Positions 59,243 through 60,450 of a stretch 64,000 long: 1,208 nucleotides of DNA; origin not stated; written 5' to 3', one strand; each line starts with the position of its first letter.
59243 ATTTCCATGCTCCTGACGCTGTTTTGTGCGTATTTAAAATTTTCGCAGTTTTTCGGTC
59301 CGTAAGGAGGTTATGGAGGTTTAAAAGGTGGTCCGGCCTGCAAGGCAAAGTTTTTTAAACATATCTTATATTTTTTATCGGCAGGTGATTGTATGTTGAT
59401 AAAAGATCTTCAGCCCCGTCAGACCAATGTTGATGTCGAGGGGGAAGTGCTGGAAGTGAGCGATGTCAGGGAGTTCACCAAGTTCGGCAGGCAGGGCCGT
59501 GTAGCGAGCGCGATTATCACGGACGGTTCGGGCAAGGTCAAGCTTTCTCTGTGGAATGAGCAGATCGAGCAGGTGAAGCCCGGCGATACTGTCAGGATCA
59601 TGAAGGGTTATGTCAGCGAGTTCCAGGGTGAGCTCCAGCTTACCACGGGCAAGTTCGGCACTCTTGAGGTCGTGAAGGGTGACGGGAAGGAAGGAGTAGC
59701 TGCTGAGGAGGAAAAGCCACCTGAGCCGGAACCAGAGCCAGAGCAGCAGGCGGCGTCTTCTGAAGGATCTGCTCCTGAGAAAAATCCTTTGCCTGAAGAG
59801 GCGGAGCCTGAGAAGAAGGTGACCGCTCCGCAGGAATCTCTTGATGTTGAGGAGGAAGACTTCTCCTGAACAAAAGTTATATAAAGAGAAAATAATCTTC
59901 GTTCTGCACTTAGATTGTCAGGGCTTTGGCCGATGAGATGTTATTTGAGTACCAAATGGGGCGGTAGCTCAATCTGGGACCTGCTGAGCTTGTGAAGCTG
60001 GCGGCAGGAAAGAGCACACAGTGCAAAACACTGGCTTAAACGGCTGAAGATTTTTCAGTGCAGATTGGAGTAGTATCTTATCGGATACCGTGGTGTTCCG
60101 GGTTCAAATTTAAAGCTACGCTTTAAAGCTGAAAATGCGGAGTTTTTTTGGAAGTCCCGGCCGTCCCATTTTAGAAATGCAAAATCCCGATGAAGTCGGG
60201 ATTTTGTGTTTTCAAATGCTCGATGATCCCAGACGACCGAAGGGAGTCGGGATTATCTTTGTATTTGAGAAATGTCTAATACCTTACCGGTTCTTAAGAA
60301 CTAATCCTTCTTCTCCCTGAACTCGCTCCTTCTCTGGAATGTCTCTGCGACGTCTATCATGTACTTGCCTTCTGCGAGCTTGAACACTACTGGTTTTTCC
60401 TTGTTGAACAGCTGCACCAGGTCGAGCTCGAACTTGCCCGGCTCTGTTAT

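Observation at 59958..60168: tRNA-Phe(GAA) gene split by four BHB-type introns (positions 20/21, 27/28, 37/38, 59/60)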

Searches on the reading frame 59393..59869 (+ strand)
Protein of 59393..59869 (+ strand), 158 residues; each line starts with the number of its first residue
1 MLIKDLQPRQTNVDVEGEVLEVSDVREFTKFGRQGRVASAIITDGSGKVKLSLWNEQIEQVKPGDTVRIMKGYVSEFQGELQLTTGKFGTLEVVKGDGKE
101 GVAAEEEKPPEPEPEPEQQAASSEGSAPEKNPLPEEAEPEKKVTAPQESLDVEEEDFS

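Call 20: find_encoding_contigs(protein=window:59393-59869:+, flank=3000, max_places=10)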
Protein window:59393-59869:+ (158 aa): 2 contigs read that carry it; 2 places shown.
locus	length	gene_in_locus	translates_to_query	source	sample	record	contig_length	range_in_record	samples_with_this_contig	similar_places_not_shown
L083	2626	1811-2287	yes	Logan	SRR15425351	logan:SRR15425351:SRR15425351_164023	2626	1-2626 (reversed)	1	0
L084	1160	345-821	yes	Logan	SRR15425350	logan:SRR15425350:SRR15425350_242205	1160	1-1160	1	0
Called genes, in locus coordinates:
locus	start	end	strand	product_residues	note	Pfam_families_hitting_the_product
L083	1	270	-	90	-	?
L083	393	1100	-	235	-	PF11848:DUF3368 (weak)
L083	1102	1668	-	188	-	-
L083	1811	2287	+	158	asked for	PF21473:OB_Ssb-like, PF01336:tRNA_anti-codon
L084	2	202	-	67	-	?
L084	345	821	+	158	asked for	PF21473:OB_Ssb-like, PF01336:tRNA_anti-codon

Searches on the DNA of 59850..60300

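Call 7: search_rna_families(source=window, start=59850, end=60300, threshold=evalue, max_evalue=10, show_alignments=4)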
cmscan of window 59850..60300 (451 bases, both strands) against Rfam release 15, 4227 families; matches with E-value up to 10: 18.
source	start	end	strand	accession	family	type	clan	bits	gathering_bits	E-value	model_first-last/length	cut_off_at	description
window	60116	60210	-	RF01730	Termite-leu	Cis-reg;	-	21.6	51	0.026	1-78/78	no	Termite-leu RNA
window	60166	60223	+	RF04121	mir-1289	Gene; miRNA;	-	20.8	66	0.12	1-91/91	no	mir-1289 microRNA precursor family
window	60173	60241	-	RF01772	rnk_pseudo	Cis-reg; leader;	-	20.5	55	0.39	1-108/108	no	Pseudomonas rnk leader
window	60211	60271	+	RF03898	mir-7616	Gene; miRNA;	-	18.9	100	0.56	1-67/67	no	mir-7616 microRNA precursor family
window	60178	60212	+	RF01345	CRISPR-DR35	Gene; CRISPR;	-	18.4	35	0.63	1-36/36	no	CRISPR RNA direct repeat element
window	60172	60213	+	RF04157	MIR9486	Gene; miRNA;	-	18.1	100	0.52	1-119/119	no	MIR9486 microRNA precursor family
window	60148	60208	+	RF02891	AgrB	Gene; antisense;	-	18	40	1.6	1-84/84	no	ArsR-gov region gene B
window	60147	60211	+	RF02495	ohsC_RNA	Gene; antitoxin;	-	17.1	50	5.8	1-77/77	no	Oppression of Hydrophobic ORF by sRNA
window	60119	60213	+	RF01772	rnk_pseudo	Cis-reg; leader;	-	16.5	55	2.9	1-108/108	no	Pseudomonas rnk leader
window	60181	60205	-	RF01770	rimP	Cis-reg; leader;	-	15.8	47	6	34-57/102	no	Gammaprotebacteria rimP leader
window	60150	60260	+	RF01770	rimP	Cis-reg; leader;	-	15.6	47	6.7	1-102/102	no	Gammaprotebacteria rimP leader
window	59851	59914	+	RF02289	TtnuCD13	Gene; snRNA; snoRNA; CD-box;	-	15.5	75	8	1-63/63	no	Tetrahymena snoRNA TtnuCD13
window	60159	60228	-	RF03650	mir-1290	Gene; miRNA;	-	14.9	82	5.1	1-76/76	no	mir-1290 microRNA precursor family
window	60167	60218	-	RF01045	mir-544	Gene; miRNA;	-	14.5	66.5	9.5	14-67/84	no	mir-544 microRNA precursor family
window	60100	60156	+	RF03719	mir-3914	Gene; miRNA;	-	14.4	97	6.5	1-95/95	no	mir-3914 microRNA precursor family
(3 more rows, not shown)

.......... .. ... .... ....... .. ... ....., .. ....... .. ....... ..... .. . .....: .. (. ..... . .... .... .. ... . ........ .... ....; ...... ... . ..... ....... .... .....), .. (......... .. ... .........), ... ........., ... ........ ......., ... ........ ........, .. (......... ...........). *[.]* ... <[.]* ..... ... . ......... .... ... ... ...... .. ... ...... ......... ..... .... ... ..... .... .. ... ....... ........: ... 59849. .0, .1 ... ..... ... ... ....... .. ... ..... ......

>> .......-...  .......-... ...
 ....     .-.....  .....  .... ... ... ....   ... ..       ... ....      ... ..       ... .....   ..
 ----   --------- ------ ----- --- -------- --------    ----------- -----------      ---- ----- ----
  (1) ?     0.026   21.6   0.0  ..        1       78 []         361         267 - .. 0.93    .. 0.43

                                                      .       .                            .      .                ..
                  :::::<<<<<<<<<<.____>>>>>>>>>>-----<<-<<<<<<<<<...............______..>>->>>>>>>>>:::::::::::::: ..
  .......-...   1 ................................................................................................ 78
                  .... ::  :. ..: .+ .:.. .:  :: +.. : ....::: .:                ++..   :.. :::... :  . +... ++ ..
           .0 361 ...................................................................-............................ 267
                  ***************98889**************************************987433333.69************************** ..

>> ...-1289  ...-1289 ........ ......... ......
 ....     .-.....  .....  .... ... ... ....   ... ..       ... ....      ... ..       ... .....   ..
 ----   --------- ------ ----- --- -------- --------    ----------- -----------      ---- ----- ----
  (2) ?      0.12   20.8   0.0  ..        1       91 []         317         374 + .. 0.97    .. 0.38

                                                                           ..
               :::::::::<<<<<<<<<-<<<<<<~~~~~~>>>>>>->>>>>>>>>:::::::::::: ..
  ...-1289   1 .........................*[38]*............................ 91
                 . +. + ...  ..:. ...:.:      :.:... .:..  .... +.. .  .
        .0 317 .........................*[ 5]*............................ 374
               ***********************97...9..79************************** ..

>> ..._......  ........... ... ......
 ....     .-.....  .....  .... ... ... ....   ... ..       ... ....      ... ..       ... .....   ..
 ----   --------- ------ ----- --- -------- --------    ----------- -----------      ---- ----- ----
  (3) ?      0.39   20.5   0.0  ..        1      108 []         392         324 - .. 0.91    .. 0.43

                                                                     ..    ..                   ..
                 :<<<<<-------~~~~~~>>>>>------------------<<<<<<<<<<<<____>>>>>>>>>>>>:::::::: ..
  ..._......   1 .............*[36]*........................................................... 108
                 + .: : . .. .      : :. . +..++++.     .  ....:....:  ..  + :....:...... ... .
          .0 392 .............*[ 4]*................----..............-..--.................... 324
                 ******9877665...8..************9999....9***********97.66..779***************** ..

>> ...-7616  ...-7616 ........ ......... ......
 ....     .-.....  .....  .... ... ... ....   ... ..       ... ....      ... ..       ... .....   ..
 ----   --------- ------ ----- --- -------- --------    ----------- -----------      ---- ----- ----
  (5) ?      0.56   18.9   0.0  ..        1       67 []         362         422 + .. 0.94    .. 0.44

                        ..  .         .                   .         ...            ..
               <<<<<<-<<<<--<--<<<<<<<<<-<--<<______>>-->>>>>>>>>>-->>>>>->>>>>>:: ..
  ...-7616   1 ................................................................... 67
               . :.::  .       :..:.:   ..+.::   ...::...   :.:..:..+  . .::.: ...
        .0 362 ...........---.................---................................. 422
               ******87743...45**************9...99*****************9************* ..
